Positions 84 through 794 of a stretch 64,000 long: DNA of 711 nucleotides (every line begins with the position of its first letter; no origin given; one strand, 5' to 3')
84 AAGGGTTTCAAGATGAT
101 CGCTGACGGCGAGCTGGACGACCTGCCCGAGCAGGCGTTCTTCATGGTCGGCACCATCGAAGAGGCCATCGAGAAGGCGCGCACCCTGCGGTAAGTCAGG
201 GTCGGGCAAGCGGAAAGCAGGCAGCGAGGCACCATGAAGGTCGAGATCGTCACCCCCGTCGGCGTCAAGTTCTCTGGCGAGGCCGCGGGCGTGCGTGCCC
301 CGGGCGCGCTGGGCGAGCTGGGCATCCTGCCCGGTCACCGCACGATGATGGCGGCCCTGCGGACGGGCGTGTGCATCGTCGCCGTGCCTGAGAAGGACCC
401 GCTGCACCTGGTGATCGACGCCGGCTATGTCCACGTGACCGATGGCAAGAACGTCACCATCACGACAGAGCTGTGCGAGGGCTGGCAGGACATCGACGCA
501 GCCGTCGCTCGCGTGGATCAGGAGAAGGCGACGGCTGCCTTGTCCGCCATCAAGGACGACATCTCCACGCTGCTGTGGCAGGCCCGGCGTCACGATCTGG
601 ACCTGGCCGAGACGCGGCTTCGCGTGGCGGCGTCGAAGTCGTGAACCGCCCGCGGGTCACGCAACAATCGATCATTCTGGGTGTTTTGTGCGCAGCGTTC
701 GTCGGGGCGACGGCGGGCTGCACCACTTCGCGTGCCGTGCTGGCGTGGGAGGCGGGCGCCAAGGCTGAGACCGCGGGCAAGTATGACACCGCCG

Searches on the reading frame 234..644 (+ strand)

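Call 68: search_protein_families(library=pfam, proteins=[window:234-644:+], max_evalue=0.001)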
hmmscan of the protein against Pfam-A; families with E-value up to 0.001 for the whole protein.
window:234-644:+ (136 aa): 1 family
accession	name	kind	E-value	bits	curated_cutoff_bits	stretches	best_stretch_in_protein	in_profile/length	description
PF02823.21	ATP-synt_DE_N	-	3.6e-17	62.6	27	1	1-79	1-78/80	ATP synthase, Delta/Epsilon chain, beta-sandwich domain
